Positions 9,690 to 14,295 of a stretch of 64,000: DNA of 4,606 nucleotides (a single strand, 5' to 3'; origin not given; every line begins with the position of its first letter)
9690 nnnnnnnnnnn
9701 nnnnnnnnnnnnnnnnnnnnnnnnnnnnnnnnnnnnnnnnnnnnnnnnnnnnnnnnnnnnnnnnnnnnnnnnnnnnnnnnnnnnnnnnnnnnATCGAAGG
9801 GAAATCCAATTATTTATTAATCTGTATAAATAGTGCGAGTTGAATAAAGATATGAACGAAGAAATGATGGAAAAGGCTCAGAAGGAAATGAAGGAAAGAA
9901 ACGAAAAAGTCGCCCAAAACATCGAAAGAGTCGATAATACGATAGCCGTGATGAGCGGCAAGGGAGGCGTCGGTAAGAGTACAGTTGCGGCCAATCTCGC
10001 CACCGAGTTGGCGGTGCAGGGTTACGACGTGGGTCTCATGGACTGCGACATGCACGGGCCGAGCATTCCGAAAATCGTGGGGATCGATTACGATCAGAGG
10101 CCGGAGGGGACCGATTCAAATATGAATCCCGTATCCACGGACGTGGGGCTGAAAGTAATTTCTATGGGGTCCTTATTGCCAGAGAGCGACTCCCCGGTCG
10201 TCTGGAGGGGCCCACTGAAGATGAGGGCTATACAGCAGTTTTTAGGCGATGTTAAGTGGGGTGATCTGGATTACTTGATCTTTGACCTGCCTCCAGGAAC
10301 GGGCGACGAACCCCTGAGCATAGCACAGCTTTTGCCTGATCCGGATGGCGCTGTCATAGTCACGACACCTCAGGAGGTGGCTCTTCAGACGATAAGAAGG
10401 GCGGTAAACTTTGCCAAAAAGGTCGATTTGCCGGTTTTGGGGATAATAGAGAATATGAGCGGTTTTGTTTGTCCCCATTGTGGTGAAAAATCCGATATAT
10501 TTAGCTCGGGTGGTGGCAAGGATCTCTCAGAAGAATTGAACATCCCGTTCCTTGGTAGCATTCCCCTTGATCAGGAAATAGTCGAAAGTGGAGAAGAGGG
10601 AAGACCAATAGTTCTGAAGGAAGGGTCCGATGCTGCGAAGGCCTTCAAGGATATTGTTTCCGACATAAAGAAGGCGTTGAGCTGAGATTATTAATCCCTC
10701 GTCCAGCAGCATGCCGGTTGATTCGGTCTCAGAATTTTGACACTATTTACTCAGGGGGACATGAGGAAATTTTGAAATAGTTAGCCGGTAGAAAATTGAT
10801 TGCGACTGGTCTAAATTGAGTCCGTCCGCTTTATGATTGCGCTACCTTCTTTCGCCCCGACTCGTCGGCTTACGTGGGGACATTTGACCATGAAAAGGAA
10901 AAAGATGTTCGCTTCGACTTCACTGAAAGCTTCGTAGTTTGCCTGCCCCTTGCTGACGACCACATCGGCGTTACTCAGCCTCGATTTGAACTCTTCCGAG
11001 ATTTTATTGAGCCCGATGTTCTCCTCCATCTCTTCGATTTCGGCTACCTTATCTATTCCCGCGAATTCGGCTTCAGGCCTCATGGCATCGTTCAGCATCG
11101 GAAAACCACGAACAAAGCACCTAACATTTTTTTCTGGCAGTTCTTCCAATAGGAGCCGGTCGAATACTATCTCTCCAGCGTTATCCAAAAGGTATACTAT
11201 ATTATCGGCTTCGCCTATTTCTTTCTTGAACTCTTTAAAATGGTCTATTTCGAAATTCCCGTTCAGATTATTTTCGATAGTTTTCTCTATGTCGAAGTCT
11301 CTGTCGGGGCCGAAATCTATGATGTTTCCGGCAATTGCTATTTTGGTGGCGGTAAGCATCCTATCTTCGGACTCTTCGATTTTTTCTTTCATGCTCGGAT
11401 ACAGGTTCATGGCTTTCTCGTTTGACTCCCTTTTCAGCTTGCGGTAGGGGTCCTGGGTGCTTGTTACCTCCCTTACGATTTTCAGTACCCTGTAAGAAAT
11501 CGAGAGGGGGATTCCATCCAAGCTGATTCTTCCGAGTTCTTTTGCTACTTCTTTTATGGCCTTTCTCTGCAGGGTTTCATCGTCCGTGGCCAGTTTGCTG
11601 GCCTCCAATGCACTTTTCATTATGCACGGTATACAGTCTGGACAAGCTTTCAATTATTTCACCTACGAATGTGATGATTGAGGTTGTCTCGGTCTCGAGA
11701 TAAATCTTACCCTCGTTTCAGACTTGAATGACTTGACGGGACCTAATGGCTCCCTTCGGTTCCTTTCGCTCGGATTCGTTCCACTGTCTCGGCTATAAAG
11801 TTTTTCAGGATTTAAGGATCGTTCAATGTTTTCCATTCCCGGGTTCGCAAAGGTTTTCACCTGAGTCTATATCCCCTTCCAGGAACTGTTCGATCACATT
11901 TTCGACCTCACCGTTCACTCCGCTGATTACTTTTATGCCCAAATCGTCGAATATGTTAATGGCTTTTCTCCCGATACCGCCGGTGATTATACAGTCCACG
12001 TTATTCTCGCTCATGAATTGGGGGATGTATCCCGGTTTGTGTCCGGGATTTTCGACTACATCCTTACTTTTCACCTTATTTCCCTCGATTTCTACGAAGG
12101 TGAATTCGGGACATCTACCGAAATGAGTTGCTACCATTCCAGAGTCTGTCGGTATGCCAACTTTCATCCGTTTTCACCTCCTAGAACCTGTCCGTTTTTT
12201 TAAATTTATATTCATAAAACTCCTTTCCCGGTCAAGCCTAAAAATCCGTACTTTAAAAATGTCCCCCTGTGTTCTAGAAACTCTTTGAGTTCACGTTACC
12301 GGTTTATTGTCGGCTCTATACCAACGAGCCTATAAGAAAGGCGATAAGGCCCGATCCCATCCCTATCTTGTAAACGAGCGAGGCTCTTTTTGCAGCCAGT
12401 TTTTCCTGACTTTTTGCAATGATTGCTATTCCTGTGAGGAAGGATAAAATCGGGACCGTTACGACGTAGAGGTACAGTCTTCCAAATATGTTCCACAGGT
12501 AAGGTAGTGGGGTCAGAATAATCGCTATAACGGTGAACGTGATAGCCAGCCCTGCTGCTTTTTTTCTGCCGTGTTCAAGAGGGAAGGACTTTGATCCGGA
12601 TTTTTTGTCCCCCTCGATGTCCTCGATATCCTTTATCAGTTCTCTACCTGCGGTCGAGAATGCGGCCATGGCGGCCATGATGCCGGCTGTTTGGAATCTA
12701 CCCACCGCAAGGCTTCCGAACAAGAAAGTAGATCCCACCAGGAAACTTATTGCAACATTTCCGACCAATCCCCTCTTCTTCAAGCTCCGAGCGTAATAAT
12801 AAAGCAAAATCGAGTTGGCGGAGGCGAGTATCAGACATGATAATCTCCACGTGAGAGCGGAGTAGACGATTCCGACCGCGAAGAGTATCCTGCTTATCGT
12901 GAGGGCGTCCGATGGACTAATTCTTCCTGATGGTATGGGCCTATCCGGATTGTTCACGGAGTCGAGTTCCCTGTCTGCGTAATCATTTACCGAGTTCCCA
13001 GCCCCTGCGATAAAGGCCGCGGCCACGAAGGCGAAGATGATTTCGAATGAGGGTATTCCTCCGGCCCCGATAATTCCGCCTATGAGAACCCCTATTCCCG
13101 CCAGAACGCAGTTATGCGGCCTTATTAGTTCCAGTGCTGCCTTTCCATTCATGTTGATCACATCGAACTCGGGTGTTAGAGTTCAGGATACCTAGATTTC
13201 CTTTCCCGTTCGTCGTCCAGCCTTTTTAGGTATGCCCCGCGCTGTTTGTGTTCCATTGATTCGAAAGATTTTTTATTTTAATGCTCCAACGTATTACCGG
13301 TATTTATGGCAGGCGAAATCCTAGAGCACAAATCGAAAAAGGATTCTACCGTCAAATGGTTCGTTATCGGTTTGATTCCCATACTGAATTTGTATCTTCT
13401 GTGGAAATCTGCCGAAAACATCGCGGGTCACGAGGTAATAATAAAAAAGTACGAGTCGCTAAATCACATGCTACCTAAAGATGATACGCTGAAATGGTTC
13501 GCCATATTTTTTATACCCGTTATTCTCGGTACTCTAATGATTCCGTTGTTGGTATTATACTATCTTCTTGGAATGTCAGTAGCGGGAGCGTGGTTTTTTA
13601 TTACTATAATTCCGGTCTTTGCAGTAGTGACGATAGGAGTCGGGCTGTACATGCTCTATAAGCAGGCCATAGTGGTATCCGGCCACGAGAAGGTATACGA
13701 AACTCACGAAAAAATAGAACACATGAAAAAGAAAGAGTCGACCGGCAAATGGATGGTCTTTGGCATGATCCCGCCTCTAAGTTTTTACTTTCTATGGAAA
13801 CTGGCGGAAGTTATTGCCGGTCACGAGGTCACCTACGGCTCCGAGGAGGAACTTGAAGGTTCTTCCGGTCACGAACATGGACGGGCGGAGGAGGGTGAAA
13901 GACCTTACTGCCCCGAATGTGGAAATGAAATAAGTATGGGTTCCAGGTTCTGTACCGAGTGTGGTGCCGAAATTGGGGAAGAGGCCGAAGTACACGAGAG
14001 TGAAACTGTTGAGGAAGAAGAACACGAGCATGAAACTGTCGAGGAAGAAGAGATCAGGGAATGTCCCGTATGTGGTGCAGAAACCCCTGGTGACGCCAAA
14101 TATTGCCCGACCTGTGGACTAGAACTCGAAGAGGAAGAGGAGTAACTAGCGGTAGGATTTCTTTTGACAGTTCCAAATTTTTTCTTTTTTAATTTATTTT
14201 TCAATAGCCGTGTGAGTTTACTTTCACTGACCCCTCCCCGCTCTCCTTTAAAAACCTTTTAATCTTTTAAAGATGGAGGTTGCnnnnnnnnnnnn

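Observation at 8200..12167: Conserved but uncharacterised gene neighbourhood: DUF5320-like / NifX-like FeMo-co-binding domain / DUF134 / Mrp-NBP35 / DUF89 / second NifX-like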

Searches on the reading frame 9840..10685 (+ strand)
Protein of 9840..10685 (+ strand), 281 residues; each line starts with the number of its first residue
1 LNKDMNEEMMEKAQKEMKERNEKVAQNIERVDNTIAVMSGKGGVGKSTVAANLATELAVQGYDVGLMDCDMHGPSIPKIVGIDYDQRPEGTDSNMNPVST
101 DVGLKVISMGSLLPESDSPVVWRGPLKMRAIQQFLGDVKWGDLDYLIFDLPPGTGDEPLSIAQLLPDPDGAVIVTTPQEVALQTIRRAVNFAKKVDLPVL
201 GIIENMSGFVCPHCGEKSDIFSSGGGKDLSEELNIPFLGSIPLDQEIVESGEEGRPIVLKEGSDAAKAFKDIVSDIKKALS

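Call 3: search_protein_families(library=pfam, proteins=[window:9840-10685:+], max_evalue=0.01)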
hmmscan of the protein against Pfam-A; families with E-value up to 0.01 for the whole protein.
window:9840-10685:+ (281 aa): 13 families
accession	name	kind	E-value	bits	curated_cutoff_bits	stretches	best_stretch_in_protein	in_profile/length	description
PF10609.15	ParA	-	1.2e-99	333.2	27.1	1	31-276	2-245/246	NUBPL iron-transfer P-loop NTPase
PF01656.29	CbiA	-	2.7e-16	60.1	25.4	1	35-257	1-125/125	CobQ/CobB/MinD/ParA nucleotide binding domain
PF13614.12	AAA_31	-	1.8e-11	44.7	27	1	34-195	3-167/177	AAA domain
PF02374.21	ArsA_ATPase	-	3.5e-07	30.2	24.3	1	35-70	3-38/305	Anion-transporting ATPase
PF00142.24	Fer4_NifH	-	3e-06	27.4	25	1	38-71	5-38/271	4Fe-4S iron sulfur cluster binding proteins, NifH/frxC family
PF09140.17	MipZ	-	5.1e-05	23.2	20.7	1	35-77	3-45/262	ATPase MipZ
PF20720.3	nSTAND3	-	0.00064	19.9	27.2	1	32-64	16-48/155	Novel STAND NTPase 3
PF03193.22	RsgA_GTPase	-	0.0013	19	30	1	19-59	92-132/174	RsgA GTPase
PF16575.11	CLP1_P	-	0.0021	18.4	26.6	1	40-75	1-36/188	mRNA cleavage and polyadenylation factor CLP1 P-loop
PF13481.12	AAA_25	-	0.0047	17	27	1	32-64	32-63/195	AAA domain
PF00448.28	SRP54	-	0.0081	16.3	22.7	0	35-71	3-39/196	SRP54-type protein, GTPase domain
PF01583.26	APS_kinase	-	0.0083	16.6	21.1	0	36-82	5-51/152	Adenylylsulphate kinase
PF25199.1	nSTAND_NTPase5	-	0.0088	16.3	34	0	23-71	31-80/145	Novel STAND NTPase 5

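Call 4: search_protein_families(library=ncbifam, proteins=[window:9840-10685:+], max_evalue=0.01)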
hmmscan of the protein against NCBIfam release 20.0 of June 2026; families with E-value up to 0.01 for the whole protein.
window:9840-10685:+ (281 aa): 40 families (the best 25 are shown)
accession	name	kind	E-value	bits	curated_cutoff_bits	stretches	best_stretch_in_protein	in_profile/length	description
NF041136.1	MrpORP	equivalog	5.6e-108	361.5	450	1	29-278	2-250/365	iron-sulfur cluster carrier protein MrpORP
NF008669.0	PRK11670.1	equivalog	1.7e-71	241.1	348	1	25-277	100-350/369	iron-sulfur cluster carrier protein ApbC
TIGR01968.1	minD_bact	equivalog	1.6e-21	76.9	212.9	1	33-276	2-236/261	septum site-determining protein MinD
TIGR01969.1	minD_arch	subfamily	1.5e-20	73.4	201.75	2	141-278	107-232/251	cell division ATPase MinD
NF008079.0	PRK10818.1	equivalog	3.6e-15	56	508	1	34-274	4-244/270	septum site-determining protein MinD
NF041546.1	ParA_partition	equivalog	1.2e-11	44.6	180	1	34-72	1-39/203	ParA family partition ATPase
NF047398.1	AAA_KGGVGR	domain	1.9e-09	38.1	90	1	34-82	4-52/190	KGGVGR-motif variant AAA ATPase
TIGR04291.1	arsen_driv_ArsA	equivalog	8e-09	34.7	650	1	8-70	295-357/565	arsenical pump-driving ATPase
TIGR03371.1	cellulose_yhjQ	equivalog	1.1e-08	34.9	157.85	1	33-73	2-42/246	cellulose biosynthesis protein BcsQ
TIGR03018.1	pepcterm_TyrKin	hypoth_equivalog_domain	1.6e-08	34.2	230.65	1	15-86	16-90/207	XrtA-associated tyrosine autokinase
TIGR01007.1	eps_fam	subfamily_domain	1.8e-08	34.2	108.05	1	34-205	19-188/204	polysaccharide biosynthesis tyrosine autokinase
TIGR03815.1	CpaE_hom_Actino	equivalog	2.1e-08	33.7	154.45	1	25-83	104-162/340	septum site-determining protein Ssd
NF033200.1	F430_CfbC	exception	5.4e-07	29.2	402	1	38-72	5-39/260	Ni-sirohydrochlorin a,c-diamide reductive cyclase ATP-dependent reductase subunit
NF053622.1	ATPseBagAMYCTU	equivalog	6.8e-07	29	400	1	34-69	8-43/325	ATPase BagA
NF041417.1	ArsA_halo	exception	1.1e-06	27.7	800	1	12-70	311-370/617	arsenical pump-driving ATPase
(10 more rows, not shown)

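Call 65: search_solved_structures(query=window:9840-10685:+, max_evalue=1e-20)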
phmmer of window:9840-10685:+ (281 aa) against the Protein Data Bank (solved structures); distinct sequences matched with E-value up to 1e-20: 5.
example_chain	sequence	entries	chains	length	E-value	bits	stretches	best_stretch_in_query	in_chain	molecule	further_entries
2ph1_A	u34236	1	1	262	1.8e-68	234.4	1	20-255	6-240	Nucleotide-binding protein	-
3kb1_A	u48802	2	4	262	3.7e-66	226.9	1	20-255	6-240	Nucleotide-binding protein | Iron-sulfur cluster carrier protein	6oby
6g2g_A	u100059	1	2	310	3.6e-63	217.1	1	28-258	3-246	Cytosolic Fe-S cluster assembly factor CFD1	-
8zkc_A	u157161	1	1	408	8.6e-62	212.5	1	26-262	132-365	Iron-sulfur cluster carrier protein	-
3vx3_A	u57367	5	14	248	1.5e-31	113.3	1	24-245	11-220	ATPase involved in chromosome partitioning, ParA/MinD family, Mrp homolog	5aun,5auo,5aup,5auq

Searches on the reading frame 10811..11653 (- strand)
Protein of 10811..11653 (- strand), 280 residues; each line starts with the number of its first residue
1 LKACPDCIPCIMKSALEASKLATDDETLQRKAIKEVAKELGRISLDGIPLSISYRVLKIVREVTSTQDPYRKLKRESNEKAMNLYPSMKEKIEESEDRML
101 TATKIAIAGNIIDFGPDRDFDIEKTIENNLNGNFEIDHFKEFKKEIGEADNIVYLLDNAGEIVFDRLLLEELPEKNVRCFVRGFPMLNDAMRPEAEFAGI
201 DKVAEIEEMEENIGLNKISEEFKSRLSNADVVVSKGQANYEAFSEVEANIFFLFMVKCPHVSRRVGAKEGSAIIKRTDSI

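Call 3: search_protein_families(library=pfam, proteins=[window:10811-11653:-], max_evalue=0.01)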
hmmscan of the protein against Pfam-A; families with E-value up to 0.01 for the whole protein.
window:10811-11653:- (280 aa): 1 family
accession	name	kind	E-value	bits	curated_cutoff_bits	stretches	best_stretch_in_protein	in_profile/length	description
PF01937.24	ARMT1-like_dom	-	2.3e-63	214.7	25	1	5-272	3-310/311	Damage-control phosphatase ARMT1-like domain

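Call 4: search_protein_families(library=ncbifam, proteins=[window:10811-11653:-], max_evalue=0.01)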
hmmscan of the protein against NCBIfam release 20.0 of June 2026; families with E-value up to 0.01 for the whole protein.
window:10811-11653:- (280 aa): 2 families
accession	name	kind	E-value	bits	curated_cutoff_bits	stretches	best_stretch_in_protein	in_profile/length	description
NF040824.1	damage_ctl_Phtase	equivalog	1.1e-49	169.4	440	1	1-273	1-280/282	damage-control phosphatase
NF041594.1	dam_ctlPhtase_Archglob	equivalog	1.4e-47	162.5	500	1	1-273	1-283/287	damage-control phosphatase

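Call 76: search_solved_structures(query=window:10811-11653:-, max_evalue=0.00001)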
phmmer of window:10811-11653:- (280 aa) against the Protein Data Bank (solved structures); distinct sequences matched with E-value up to 0.00001: 2.
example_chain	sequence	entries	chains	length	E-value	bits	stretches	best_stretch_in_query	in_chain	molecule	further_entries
2ffj_A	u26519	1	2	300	3e-37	131.5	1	1-275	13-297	conserved hypothetical protein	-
2g8l_A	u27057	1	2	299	7.5e-36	127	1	1-276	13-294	287aa long hypothetical protein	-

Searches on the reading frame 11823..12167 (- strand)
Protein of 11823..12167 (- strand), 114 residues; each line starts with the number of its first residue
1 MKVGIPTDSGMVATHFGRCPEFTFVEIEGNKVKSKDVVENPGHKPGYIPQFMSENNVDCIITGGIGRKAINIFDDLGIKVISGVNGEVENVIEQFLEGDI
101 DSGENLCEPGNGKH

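Call 3: search_protein_families(library=pfam, proteins=[window:11823-12167:-], max_evalue=0.01)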
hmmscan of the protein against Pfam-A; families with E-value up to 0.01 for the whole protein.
window:11823-12167:- (114 aa): 1 family
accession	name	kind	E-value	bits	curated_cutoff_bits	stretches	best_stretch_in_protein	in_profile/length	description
PF02579.22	Nitro_FeMo-Co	-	1e-22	80.7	26.3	1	9-96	2-93/94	Dinitrogenase iron-molybdenum cofactor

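Call 4: search_protein_families(library=ncbifam, proteins=[window:11823-12167:-], max_evalue=0.01)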
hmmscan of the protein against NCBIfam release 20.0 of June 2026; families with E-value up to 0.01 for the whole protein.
window:11823-12167:- (114 aa): 1 family
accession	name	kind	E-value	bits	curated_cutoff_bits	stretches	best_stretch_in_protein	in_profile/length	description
NF041136.1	MrpORP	equivalog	5.7e-28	98.2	450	1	1-99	265-364/365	iron-sulfur cluster carrier protein MrpORP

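Call 37: search_solved_structures(query=window:11823-12167:-, max_evalue=0.01, show_alignments=2)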
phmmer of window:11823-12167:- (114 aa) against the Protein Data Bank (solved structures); distinct sequences matched with E-value up to 0.01: 8.
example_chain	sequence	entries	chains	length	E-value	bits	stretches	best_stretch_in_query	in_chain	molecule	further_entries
2yx6_A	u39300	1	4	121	7e-21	78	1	10-100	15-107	Hypothetical protein PH0822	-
1t3v_A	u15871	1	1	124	2.2e-20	76.4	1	11-102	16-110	conserved hypothetical protein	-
1o13_A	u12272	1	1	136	2.9e-20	76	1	11-102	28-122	probable NifB protein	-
1eo1_A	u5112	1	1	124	2.7e-11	47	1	7-113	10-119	HYPOTHETICAL PROTEIN MTH1175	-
1rdu_A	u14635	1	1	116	1.1e-05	28.9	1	9-102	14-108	conserved hypothetical protein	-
2qtd_A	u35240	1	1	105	0.00031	24.3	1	1-102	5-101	Uncharacterized protein MJ0327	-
2kla_A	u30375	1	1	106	0.00032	24.2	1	1-102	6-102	Uncharacterized protein MJ0327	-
2wfb_A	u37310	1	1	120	0.001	22.6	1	9-101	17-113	PUTATIVE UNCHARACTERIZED PROTEIN ORP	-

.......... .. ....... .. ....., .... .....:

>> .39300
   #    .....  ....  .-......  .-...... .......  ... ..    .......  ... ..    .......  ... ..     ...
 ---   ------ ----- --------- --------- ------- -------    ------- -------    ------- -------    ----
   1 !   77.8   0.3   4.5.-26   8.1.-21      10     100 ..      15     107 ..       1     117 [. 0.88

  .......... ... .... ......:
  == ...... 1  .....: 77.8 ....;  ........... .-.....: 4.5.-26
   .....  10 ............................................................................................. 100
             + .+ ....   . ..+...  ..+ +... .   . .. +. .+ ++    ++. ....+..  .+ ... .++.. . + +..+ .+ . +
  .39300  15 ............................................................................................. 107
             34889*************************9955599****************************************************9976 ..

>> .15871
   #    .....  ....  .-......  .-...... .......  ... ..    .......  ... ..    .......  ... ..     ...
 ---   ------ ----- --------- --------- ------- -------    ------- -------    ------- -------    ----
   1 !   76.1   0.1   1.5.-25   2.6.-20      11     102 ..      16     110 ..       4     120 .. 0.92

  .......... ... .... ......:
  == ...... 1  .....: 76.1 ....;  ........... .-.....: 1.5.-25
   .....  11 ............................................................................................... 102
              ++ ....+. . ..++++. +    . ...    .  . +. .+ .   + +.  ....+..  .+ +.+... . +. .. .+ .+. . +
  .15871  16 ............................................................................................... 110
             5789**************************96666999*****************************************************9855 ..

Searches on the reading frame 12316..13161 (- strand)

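Call 3: search_protein_families(library=pfam, proteins=[window:12316-13161:-], max_evalue=0.01)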
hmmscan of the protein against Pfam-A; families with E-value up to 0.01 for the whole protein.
window:12316-13161:- (281 aa): 1 family
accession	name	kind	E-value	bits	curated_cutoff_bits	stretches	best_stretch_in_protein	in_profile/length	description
PF01040.23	UbiA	-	6.5e-43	147.3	34.2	1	24-260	4-243/250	UbiA prenyltransferase family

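Call 4: search_protein_families(library=ncbifam, proteins=[window:12316-13161:-], max_evalue=0.01)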
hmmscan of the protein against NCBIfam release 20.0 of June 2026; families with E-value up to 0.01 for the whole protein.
window:12316-13161:- (281 aa): 31 families (the best 25 are shown)
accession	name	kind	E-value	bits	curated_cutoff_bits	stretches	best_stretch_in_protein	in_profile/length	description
NF009521.0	PRK12882.1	equivalog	5.1e-82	275.3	296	1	4-280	3-278/280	geranylgeranylglycerol-phosphate geranylgeranyltransferase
NF009523.0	PRK12884.1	equivalog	5.5e-82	275.1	269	1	7-280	5-278/279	prenyltransferase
NF009522.0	PRK12883.1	equivalog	1e-59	202.3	353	1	4-281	1-276/279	geranylgeranylglycerol-phosphate geranylgeranyltransferase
NF005742.0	PRK07566.1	equivalog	2.4e-27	95.9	313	1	45-216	72-249/315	chlorophyll synthase ChlG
NF009513.0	PRK12872.1-3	equivalog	7.3e-27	94.6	288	1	42-275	56-290/293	prenyltransferase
TIGR01476.1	chlor_syn_BchG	subfamily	1.9e-26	93.2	212.3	1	8-218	2-223/283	(bacterio)chlorophyll synthase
NF009512.0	PRK12872.1-1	equivalog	1.6e-22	80.4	278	1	39-276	39-296/303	geranylgeranylglycerol-phosphate geranylgeranyltransferase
TIGR01475.1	ubiA_other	subfamily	1.8e-21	76.9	180.8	1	9-253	5-254/282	UbiA-like polyprenyltransferase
NF045897.1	SCO3242_trans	equivalog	5.8e-20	72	260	1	10-170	3-159/287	SCO3242 family prenyltransferase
NF009058.0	PRK12392.1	subfamily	6.5e-20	71.4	494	1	7-253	15-278/333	bacteriochlorophyll c synthase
NF035940.1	prenyl_rel_EboC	equivalog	7.8e-19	68.1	250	1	9-161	2-160/292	UbiA-like protein EboC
TIGR02056.1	ChlG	equivalog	5.1e-17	62.4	436.45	1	45-236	60-261/306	chlorophyll synthase ChlG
TIGR01474.1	ubiA_proteo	equivalog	3.3e-13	49.8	275.45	1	33-257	34-260/282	4-hydroxybenzoate octaprenyltransferase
TIGR01473.1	cyoE_ctaB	equivalog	5.5e-13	49.3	210.3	1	9-254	3-255/281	heme o synthase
NF009524.0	PRK12886.1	equivalog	6.5e-13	48.7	387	1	20-241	22-246/291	prenyltransferase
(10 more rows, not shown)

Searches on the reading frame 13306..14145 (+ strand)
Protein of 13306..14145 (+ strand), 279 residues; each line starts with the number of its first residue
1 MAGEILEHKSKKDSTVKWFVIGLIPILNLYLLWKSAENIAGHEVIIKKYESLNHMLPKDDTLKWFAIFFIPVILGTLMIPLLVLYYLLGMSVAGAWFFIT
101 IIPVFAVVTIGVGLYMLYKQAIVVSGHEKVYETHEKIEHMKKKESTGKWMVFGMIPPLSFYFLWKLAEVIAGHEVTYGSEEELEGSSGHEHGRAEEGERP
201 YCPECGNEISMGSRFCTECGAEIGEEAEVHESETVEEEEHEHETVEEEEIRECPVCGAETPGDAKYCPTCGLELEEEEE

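Call 3: search_protein_families(library=pfam, proteins=[window:13306-14145:+], max_evalue=0.01)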
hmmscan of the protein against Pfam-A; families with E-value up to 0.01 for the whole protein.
window:13306-14145:+ (279 aa): 13 families
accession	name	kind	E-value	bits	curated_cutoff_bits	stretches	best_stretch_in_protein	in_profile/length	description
PF13240.11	Zn_Ribbon_1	-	3.2e-14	52.6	25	2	201-222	1-22/23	zinc-ribbon domain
PF12773.13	DZR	-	5.7e-13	49.2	27.3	2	202-271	1-45/45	Double zinc ribbon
PF17032.10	Zn_ribbon_15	-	5.6e-08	33.9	28.9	1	244-271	46-73/73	zinc-ribbon family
PF13248.11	Zn_ribbon_3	-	8.5e-08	31.9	27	1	201-223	4-26/26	zinc-ribbon domain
PF18912.6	DZR_2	-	1.1e-05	25.6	27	0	252-274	9-31/56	Double zinc ribbon domain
PF24460.1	DUF7575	-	0.00013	21.7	28.5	0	199-223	3-27/28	Domain of unknown function (DUF7575)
PF10571.15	UPF0547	-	0.0002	21.9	29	0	251-271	1-21/26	Uncharacterised protein family UPF0547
PF21344.3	Zn_ribbon_LysW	-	0.00028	20.9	27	0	243-259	14-30/46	Alpha-aminoadipate carrier protein LysW-like, globular domain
PF14803.11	Zn_ribbon_Nudix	-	0.00029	21.1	25.6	0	265-275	1-11/34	Nudix N-terminal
PF10005.14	Zn_ribbon_DZR_6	-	0.00057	21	23.4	1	202-256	4-58/93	zinc-ribbon domain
PF24463.1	DUF7577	-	0.00092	19.2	28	0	251-274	3-26/27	Domain of unknown function (DUF7577)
PF14149.11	YhfH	-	0.0043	17.3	27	0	264-279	13-28/37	YhfH-like protein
PF07191.17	Zn_ribbon_6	-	0.0064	16.9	25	0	198-223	15-39/67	Double zinc ribbon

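Call 4: search_protein_families(library=ncbifam, proteins=[window:13306-14145:+], max_evalue=0.01)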
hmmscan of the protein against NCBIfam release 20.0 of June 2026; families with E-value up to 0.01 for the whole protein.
window:13306-14145:+ (279 aa): 3 families
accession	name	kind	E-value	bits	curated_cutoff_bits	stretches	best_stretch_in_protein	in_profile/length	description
NF049953.1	ribbon_DG_selen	exception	9.5e-06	25.6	130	1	200-244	6-50/172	zinc ribbon-containing (seleno)protein DG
NF053815.1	teico_TcaA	equivalog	5.1e-05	22.3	550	1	202-244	4-46/463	membrane-associated protein TcaA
NF005651.0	PRK07418.1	subfamily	0.002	16.4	942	0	242-273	585-616/617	acetolactate synthase large subunit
